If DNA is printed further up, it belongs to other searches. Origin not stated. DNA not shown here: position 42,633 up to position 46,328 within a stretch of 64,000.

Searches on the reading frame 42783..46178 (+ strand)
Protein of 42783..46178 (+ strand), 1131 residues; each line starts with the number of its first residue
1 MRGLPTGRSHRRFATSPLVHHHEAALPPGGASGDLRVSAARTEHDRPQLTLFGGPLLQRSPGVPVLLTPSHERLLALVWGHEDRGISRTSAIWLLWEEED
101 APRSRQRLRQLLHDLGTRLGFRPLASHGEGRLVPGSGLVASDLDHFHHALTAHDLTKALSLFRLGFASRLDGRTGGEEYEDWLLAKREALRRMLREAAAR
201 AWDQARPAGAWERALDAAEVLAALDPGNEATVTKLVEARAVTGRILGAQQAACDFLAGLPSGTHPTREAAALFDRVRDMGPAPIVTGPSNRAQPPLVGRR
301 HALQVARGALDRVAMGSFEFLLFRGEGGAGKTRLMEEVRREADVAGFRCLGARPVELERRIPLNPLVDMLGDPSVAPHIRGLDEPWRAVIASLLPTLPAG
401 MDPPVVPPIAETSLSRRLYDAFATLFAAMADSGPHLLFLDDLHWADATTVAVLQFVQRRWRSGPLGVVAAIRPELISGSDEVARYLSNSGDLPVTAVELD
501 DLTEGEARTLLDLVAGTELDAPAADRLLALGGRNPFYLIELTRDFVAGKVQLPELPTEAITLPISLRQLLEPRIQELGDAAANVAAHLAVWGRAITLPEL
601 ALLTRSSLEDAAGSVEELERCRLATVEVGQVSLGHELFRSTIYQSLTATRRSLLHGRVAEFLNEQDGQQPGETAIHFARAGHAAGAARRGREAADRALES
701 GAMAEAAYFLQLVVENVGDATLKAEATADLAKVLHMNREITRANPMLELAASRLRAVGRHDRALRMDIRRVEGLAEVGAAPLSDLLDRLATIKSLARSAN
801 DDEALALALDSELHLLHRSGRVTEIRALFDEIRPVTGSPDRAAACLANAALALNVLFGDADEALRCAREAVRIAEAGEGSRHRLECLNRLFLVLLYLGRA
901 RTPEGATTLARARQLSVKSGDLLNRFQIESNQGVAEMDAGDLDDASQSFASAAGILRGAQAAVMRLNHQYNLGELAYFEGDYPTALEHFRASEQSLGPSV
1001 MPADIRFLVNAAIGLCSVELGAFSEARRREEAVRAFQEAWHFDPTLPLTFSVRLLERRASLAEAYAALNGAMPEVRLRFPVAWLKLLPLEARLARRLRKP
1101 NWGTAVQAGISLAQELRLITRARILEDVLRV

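Call 6: search_protein_families(library=pfam, proteins=[window:42783-46178:+], max_evalue=0.01)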
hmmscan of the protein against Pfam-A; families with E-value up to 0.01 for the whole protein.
window:42783-46178:+ (1131 aa): 6 families
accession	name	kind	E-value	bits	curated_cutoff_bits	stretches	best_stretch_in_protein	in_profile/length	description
PF13191.12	AAA_16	-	1.8e-20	74.6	32.6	1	295-467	1-166/167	AAA ATPase domain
PF13424.12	TPR_12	-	6.3e-07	29.9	30.1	2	815-876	12-77/77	Tetratricopeptide repeat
PF07719.23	TPR_2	-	0.0002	21.7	27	0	970-991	5-26/34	Tetratricopeptide repeat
PF00515.34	TPR_1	-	0.0025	18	27.8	0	970-990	5-25/34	Tetratricopeptide repeat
PF14938.12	SNAP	-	0.0038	17.2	25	0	906-1001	94-191/282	Soluble NSF attachment protein, SNAP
PF10923.14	BrxC_BrxD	-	0.006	16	22.2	0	297-349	28-80/414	BREX system ATP-binding protein BrxC/D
